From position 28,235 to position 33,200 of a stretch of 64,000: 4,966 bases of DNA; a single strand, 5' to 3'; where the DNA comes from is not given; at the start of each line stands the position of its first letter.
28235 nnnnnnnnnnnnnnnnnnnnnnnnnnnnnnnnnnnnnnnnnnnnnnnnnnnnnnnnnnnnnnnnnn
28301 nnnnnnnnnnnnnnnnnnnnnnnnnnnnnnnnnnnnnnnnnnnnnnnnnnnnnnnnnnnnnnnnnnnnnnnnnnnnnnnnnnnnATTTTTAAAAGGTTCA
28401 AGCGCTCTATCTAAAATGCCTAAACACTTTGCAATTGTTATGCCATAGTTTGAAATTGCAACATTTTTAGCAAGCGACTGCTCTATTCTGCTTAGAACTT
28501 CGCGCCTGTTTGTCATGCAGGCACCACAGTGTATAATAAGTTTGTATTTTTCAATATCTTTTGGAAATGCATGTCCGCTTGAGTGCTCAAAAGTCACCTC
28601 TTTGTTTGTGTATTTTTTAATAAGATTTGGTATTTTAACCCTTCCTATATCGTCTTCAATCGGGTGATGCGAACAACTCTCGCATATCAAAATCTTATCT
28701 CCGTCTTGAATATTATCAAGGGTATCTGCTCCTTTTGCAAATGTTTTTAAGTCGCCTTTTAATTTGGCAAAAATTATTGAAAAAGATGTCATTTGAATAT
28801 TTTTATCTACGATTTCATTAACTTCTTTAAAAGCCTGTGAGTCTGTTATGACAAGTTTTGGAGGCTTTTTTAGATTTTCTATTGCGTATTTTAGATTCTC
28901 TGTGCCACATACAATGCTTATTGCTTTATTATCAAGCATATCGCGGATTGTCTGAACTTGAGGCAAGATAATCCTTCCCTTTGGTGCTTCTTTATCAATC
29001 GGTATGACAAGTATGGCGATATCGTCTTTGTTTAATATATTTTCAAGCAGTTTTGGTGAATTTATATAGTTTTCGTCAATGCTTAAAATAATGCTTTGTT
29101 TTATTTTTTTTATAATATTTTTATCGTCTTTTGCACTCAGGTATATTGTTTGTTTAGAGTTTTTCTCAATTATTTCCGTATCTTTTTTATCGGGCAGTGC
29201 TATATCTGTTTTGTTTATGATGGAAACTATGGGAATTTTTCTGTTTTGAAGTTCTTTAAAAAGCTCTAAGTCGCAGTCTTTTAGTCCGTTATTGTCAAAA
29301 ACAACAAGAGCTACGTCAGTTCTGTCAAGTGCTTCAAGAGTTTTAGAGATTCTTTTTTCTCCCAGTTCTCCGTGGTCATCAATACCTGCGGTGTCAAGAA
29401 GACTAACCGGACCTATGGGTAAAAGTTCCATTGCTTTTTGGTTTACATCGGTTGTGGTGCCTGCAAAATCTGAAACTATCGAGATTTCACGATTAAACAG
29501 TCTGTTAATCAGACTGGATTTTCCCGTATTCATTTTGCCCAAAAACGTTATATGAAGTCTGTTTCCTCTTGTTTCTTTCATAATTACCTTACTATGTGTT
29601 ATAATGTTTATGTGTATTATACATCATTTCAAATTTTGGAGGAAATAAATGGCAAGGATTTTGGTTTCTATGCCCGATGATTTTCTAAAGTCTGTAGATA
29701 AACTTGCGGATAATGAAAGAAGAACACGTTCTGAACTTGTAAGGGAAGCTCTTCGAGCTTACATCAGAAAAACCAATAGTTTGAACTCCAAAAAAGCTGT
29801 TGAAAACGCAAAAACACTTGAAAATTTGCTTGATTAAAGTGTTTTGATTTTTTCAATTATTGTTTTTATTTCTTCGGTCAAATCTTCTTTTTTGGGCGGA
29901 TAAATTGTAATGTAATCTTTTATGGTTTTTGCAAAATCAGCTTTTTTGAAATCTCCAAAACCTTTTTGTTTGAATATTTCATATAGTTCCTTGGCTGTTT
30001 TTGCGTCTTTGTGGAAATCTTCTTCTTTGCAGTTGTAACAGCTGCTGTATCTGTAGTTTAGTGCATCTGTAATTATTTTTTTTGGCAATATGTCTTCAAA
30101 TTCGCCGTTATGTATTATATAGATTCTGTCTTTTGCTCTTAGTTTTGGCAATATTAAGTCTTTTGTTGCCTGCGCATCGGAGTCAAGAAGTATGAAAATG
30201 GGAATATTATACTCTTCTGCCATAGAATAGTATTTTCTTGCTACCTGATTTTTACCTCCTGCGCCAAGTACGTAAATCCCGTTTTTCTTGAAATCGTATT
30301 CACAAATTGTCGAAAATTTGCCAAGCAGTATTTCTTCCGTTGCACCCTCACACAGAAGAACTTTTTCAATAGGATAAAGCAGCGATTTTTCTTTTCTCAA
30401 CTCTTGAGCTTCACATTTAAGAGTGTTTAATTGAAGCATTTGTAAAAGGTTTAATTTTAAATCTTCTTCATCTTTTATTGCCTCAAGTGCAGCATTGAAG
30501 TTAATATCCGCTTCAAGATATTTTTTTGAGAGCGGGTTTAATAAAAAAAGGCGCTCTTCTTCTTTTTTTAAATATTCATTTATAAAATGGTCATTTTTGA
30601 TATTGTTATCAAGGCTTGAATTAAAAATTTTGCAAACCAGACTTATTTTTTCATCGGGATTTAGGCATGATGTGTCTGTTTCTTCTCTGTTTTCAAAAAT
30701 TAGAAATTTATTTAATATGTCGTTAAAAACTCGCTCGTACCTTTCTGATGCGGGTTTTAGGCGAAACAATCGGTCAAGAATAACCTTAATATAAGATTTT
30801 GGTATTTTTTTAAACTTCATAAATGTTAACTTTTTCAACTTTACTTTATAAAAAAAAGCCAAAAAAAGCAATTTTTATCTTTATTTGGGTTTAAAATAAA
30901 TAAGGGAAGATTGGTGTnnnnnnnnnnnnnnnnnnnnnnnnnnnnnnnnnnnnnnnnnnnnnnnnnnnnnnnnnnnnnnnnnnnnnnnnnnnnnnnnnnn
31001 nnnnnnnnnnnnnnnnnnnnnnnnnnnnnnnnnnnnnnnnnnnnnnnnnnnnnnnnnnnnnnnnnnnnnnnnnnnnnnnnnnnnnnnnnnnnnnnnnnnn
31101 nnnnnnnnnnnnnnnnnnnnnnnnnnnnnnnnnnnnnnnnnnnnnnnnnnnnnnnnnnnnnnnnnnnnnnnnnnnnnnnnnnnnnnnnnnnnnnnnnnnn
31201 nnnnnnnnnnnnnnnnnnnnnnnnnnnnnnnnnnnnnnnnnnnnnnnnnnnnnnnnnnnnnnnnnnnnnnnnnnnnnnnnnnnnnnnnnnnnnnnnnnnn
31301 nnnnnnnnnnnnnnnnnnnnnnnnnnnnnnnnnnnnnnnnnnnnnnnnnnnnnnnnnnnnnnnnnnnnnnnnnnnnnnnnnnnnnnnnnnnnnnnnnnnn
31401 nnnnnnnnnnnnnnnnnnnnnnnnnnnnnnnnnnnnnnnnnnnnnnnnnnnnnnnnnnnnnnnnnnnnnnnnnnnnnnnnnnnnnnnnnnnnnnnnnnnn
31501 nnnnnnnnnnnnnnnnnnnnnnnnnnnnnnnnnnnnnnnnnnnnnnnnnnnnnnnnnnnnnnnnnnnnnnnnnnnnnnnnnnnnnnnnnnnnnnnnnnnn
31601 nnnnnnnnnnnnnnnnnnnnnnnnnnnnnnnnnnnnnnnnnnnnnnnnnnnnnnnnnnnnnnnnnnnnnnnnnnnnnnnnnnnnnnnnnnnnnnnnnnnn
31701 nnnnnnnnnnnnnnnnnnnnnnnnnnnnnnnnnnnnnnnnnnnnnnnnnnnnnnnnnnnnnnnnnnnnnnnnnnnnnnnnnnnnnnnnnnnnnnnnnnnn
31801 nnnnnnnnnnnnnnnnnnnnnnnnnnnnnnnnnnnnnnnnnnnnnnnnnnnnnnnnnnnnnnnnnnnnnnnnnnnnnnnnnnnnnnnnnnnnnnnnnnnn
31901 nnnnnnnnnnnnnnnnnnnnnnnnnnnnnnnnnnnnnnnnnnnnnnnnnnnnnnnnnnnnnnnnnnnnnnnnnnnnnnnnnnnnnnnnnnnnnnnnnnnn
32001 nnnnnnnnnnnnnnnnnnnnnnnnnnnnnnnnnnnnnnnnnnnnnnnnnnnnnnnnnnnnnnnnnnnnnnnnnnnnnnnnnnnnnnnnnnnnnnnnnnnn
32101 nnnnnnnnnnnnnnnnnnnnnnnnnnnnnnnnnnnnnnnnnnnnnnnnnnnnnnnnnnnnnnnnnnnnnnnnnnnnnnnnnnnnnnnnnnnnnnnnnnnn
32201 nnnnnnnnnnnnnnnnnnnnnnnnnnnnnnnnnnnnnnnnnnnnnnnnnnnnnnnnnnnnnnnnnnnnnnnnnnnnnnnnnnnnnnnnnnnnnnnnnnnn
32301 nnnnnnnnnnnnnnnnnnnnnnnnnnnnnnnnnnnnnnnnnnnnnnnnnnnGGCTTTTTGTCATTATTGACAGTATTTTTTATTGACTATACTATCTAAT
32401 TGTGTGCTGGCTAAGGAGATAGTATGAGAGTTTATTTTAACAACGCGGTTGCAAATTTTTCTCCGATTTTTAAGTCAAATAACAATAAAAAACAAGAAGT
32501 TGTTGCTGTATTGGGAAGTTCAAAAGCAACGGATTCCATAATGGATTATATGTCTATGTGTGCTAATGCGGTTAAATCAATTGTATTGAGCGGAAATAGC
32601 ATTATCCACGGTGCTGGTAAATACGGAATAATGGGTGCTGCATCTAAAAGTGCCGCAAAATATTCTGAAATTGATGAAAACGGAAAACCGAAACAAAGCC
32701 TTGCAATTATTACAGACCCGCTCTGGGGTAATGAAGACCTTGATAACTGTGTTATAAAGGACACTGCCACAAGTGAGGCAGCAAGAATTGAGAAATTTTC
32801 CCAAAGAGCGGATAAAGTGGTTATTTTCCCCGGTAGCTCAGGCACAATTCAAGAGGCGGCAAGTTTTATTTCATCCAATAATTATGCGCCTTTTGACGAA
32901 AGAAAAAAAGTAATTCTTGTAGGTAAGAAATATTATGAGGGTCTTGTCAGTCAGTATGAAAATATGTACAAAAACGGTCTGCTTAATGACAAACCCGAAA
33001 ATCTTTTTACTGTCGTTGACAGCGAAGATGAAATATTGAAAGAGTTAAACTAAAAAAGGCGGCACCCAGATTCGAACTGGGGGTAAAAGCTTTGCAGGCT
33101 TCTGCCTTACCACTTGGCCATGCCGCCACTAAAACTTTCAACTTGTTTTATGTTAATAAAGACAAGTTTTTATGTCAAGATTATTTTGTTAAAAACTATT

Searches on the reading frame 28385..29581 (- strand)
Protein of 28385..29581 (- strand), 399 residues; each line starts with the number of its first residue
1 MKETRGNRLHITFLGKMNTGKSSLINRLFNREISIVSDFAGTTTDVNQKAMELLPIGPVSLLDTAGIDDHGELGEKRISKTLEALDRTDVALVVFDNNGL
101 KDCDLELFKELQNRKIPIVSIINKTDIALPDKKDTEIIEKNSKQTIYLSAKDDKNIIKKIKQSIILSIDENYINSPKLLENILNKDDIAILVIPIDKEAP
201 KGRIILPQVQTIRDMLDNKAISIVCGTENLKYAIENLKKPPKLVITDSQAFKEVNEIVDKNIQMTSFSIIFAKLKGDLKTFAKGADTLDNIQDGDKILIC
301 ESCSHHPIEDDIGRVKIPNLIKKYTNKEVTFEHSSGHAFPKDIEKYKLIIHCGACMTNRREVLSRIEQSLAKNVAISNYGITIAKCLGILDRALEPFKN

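Call 47: search_protein_families(library=pfam, proteins=[window:28385-29581:-], max_evalue=0.00001)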
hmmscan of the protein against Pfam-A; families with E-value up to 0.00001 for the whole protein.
window:28385-29581:- (399 aa): 5 families
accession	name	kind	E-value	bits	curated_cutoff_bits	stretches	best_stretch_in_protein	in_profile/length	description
PF18133.7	HydF_tetramer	-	8.6e-48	161.5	22.6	1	280-396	2-118/118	Hydrogen maturase F tetramerization domain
PF18128.7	HydF_dimer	-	2.4e-39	133.8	23.4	1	178-276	1-99/99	Hydrogen maturase F dimerization domain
PF01926.29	MMR_HSR1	-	4.5e-22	78.7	21.9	1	11-124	2-113/113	50S ribosome-binding GTPase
PF02421.24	FeoB_N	-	3.4e-09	36.8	27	1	10-133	2-123/156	Ferrous iron transport protein B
PF00009.33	GTP_EFTU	-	1.2e-06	28.7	26.5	0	79-163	84-151/188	Elongation factor Tu GTP binding domain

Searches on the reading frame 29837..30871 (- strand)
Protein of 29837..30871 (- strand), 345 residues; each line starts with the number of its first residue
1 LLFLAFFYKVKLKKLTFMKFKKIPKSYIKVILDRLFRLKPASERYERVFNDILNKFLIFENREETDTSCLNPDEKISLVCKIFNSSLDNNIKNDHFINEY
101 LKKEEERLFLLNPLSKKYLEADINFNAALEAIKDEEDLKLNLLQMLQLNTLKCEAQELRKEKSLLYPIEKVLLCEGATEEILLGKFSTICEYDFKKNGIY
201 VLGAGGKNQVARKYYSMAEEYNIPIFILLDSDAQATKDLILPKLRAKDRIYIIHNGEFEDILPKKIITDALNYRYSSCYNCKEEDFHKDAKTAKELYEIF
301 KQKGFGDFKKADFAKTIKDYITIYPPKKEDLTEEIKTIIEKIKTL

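Call 47: search_protein_families(library=pfam, proteins=[window:29837-30871:-], max_evalue=0.00001)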
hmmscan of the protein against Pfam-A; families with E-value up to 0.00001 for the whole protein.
window:29837-30871:- (345 aa): 1 family
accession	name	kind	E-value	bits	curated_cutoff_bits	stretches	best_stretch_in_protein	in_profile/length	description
PF20469.4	OLD-like_TOPRIM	-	7e-13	49.3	23.2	1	169-232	4-67/67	Overcoming lysogenization defect protein-like, TOPRIM domain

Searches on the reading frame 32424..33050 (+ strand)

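Call 47: search_protein_families(library=pfam, proteins=[window:32424-33050:+], max_evalue=0.00001)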
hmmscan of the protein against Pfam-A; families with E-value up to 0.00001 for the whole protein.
window:32424-33050:+ (209 aa): 1 family
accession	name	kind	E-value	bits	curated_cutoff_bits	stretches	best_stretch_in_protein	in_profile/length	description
PF03641.19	Lysine_decarbox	-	4.5e-12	46.7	27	1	92-208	15-131/131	Possible lysine decarboxylase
